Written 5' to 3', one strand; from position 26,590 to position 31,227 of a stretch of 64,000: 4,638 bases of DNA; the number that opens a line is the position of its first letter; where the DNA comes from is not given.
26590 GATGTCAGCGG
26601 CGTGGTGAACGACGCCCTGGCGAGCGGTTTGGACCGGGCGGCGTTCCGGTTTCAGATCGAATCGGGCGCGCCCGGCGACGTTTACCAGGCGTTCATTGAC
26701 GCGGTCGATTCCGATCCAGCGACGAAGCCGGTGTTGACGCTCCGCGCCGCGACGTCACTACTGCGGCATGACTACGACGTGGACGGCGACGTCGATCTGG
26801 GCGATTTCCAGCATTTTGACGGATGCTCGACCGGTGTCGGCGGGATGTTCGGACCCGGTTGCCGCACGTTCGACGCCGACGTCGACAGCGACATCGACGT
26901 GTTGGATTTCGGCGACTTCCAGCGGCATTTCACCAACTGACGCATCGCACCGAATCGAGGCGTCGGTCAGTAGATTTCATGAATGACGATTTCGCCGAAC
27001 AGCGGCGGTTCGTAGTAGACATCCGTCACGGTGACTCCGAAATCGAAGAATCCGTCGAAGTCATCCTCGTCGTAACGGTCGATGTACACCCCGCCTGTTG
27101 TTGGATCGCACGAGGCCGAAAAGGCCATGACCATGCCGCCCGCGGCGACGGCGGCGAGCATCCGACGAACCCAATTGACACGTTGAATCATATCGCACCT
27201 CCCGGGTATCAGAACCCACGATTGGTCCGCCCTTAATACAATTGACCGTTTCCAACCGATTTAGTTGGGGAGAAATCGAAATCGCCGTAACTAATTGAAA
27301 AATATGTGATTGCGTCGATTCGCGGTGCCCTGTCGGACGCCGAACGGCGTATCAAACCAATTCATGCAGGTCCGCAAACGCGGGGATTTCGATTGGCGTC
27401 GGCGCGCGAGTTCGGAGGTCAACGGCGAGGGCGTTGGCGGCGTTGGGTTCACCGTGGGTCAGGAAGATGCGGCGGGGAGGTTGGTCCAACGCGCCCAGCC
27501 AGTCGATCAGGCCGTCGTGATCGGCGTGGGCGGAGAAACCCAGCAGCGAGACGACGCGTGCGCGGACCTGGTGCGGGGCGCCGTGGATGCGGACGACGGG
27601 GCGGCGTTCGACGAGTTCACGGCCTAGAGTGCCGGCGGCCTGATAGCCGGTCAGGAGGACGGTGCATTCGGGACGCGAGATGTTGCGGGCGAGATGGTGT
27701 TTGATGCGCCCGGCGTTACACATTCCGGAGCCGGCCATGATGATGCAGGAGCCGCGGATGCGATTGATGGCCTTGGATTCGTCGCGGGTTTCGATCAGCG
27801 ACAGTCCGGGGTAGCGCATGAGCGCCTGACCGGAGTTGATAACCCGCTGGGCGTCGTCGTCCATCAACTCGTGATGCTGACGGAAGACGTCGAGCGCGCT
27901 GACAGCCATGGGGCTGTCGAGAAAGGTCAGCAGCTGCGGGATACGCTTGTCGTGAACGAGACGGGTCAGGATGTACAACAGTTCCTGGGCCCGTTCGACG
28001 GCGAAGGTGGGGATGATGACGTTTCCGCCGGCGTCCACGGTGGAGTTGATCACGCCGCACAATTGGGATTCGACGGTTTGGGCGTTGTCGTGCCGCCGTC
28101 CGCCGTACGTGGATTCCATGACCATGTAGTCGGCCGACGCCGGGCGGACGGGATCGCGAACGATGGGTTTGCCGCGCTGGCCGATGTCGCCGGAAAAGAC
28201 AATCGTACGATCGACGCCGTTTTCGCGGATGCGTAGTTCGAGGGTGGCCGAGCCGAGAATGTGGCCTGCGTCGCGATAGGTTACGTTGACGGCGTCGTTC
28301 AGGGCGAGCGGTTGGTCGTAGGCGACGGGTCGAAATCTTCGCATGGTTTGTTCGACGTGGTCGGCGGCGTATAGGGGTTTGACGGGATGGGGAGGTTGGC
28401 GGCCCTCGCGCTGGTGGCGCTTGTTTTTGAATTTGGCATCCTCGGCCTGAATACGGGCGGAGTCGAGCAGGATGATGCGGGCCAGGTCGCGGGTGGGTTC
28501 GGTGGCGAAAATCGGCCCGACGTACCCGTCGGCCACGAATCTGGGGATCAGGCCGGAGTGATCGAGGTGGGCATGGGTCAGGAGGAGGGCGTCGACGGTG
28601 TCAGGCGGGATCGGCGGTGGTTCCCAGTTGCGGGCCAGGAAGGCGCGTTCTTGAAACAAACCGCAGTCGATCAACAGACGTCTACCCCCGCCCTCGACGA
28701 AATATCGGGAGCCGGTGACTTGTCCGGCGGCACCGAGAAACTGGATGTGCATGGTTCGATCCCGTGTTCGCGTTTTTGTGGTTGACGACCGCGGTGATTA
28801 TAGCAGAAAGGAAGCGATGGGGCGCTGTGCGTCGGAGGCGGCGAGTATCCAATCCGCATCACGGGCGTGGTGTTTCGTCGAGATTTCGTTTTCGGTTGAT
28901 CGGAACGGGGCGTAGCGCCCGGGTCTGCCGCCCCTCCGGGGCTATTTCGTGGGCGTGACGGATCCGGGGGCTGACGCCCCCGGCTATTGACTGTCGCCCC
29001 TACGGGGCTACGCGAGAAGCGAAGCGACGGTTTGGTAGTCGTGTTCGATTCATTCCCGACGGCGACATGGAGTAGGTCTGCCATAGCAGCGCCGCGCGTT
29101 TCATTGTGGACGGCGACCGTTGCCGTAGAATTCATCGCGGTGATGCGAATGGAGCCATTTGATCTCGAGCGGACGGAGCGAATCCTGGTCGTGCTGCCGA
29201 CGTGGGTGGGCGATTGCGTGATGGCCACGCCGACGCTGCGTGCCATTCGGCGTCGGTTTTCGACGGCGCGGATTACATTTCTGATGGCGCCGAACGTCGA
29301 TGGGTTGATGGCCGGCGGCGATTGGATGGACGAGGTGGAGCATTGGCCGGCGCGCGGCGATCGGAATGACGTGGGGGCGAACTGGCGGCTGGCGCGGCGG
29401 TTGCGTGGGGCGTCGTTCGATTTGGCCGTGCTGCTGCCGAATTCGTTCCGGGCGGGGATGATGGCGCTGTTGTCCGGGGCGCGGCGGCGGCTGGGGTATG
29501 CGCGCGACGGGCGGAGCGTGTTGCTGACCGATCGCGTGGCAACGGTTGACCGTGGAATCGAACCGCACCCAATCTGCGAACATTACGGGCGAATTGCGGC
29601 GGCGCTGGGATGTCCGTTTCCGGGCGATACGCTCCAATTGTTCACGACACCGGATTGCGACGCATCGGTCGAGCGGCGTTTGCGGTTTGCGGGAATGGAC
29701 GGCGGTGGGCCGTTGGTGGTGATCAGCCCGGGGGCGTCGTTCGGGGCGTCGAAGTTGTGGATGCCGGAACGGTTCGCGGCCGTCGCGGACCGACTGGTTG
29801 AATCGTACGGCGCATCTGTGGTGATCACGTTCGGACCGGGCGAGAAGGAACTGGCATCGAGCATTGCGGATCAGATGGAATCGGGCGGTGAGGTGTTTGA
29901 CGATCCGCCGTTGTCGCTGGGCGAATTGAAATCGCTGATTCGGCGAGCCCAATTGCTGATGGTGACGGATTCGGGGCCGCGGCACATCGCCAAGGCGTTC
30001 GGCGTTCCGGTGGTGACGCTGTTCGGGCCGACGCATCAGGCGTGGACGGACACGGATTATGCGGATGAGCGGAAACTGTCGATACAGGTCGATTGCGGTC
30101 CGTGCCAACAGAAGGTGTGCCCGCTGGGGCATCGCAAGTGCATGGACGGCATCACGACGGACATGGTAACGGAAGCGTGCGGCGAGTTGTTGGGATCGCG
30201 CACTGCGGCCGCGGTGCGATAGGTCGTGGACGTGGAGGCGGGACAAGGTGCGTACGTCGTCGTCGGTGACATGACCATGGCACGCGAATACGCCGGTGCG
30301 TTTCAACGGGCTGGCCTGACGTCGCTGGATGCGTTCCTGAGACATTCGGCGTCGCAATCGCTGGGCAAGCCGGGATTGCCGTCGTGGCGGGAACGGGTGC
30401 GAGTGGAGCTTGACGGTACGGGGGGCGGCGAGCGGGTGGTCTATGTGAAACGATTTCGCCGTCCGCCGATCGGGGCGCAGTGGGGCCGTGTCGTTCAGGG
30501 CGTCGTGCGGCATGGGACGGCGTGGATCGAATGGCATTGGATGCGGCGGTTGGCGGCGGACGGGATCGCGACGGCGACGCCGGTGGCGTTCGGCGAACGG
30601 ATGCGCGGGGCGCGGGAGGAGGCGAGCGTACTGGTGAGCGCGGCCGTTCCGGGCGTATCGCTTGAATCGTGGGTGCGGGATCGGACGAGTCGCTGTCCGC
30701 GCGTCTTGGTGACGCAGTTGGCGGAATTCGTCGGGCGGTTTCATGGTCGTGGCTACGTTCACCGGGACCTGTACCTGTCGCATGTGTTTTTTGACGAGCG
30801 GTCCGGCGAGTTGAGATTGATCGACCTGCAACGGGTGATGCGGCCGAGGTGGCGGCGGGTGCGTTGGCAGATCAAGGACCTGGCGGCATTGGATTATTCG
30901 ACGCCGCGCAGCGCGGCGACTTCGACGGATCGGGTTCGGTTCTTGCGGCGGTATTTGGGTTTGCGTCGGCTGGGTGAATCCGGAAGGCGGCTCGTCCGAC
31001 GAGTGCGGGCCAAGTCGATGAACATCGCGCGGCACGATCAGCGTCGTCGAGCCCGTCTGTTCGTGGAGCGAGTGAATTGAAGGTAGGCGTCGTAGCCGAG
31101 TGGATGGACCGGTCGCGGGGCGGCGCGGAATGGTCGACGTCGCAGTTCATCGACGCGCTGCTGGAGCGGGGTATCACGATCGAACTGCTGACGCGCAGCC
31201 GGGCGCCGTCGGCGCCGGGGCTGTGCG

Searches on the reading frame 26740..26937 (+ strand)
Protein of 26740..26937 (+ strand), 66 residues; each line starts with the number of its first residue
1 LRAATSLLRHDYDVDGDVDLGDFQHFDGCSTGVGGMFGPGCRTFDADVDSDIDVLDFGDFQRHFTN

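Call 11: search_protein_families(library=ncbifam, proteins=[window:26740-26937:+], max_evalue=10)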
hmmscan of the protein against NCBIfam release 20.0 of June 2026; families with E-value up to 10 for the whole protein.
window:26740-26937:+ (66 aa): 0 families

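Call 85: search_solved_structures(query=A6, max_evalue=10)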
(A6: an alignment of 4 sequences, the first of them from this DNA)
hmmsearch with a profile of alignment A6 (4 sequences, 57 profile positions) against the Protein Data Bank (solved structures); distinct sequences matched with E-value up to 10: 269 (the best 60 are shown).
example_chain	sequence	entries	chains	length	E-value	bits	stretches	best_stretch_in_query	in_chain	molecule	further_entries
2jnx_A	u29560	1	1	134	4.8e-05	26.5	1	2-52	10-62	Calcium binding protein 2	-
2k0j_A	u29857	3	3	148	0.00066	22.8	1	32-51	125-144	calmodulin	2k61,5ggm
3u0k_A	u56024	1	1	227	0.0015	21.7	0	32-51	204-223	RCaMP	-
1jfj_A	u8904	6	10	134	0.0018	21.4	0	2-18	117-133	CALCIUM-BINDING PROTEIN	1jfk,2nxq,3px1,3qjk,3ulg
2m7n_A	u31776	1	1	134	0.0023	21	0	2-18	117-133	Calcium-binding protein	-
6u3a_A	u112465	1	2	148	0.0026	20.9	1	32-51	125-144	Calmodulin-1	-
7aug_A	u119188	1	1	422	0.0028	20.8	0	32-51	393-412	rsGCamP1.3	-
6dah_A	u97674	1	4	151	0.0028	20.8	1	32-51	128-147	Calmodulin-1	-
6dad_A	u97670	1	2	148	0.003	20.7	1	32-51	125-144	Calmodulin-1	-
6xxx_AAA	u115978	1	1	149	0.0032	20.6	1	32-51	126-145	Calmodulin-1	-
1mxe_A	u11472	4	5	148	0.0033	20.6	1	32-51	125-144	Calmodulin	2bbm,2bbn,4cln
9mxd_A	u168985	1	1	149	0.0033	20.6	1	32-51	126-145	Calmodulin-1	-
1ooj_A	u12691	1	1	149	0.0033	20.5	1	32-51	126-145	Calmodulin CMD-1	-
2lv6_A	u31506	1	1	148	0.0034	20.5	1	32-51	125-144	Calmodulin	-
2bkh_B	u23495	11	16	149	0.0034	20.5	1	32-51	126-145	CALMODULIN | AT15141p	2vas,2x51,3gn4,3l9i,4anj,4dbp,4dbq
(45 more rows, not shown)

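Call 86: search_protein_families(library=pfam, alignment_id=A6, max_evalue=10)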
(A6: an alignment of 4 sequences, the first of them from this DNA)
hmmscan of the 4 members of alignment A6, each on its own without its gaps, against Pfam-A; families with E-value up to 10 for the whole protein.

A. member 1, seq(57 aa): 0 families

B. families by the number of members that match (of 4 scanned): 9 families
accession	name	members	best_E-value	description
PF00404.24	Dockerin_1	2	1.2e-06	Dockerin type I domain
PF13202.12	EF-hand_5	2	0.0033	EF hand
PF13405.12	EF-hand_6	2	0.004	EF-hand domain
PF00036.39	EF-hand_1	2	0.004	EF hand domain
PF13499.12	EF-hand_7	2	0.09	EF-hand domain pair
PF13833.12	EF-hand_8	2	0.091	EF-hand domain pair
PF13517.12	FG-GAP_3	1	0.01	FG-GAP-like repeat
PF13962.11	PGG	1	0.11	Domain of unknown function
PF01839.29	FG-GAP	1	0.43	FG-GAP repeat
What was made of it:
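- Checked: It aligns with modules of which 2 of 4 hit Dockerin_1 (call 86).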

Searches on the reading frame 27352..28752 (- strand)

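Call 67: search_protein_families(library=pfam, proteins=[window:27352-28752:-], max_evalue=0.001)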
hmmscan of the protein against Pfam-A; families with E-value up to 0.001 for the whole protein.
window:27352-28752:- (466 aa): 5 families
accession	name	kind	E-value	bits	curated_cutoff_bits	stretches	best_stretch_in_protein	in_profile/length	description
PF10996.14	Beta-Casp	-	1.6e-38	132.4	27.7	1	255-380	1-120/120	Beta-Casp domain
PF07521.17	RMMBL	-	1.6e-15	57.3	21.6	1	395-457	3-63/63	Zn-dependent metallo-hydrolase RNA specificity domain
PF00753.33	Lactamase_B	-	3.9e-13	50.2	22.7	1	15-80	7-71/196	Metallo-beta-lactamase superfamily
PF16661.11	Lactamase_B_6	-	1.2e-09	38.3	27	1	23-173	6-149/193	Metallo-beta-lactamase superfamily domain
PF12706.13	Lactamase_B_2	-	4.5e-07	30.1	27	1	24-87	1-66/200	Beta-lactamase superfamily domain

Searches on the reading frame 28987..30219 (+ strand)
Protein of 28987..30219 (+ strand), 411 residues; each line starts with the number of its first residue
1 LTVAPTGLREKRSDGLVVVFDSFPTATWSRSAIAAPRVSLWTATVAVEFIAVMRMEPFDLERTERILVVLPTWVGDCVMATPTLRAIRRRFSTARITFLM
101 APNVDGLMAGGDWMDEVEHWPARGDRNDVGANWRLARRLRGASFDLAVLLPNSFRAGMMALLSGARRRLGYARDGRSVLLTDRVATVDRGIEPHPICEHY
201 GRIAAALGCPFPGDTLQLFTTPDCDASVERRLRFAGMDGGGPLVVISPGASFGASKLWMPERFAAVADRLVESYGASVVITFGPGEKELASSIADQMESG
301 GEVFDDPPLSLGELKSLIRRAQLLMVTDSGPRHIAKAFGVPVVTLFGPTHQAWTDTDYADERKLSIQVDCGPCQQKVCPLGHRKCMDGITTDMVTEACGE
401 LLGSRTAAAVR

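Call 67: search_protein_families(library=pfam, proteins=[window:28987-30219:+], max_evalue=0.001)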
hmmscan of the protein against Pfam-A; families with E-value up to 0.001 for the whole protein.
window:28987-30219:+ (411 aa): 1 family
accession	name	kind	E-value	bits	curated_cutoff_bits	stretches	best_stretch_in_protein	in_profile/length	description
PF01075.23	Glyco_transf_9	-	5.1e-33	114.9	22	1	133-382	2-245/247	Glycosyltransferase family 9 (heptosyltransferase)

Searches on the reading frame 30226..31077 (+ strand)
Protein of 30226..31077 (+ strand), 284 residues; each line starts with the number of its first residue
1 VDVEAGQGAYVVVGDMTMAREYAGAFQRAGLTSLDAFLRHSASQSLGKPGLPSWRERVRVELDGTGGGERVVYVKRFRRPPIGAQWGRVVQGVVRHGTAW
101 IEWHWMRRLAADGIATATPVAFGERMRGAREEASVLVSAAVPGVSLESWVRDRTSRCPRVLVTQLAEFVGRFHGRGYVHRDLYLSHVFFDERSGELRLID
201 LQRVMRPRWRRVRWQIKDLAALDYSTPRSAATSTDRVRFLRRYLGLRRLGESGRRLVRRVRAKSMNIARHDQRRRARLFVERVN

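Call 67: search_protein_families(library=pfam, proteins=[window:30226-31077:+], max_evalue=0.001)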
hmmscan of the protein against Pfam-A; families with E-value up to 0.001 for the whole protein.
window:30226-31077:+ (284 aa): 1 family
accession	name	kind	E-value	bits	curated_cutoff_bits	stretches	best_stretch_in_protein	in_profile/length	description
PF06293.20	Kdo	-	2.1e-24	86.6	21.3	1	82-243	37-207/207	Lipopolysaccharide kinase (Kdo/WaaP) family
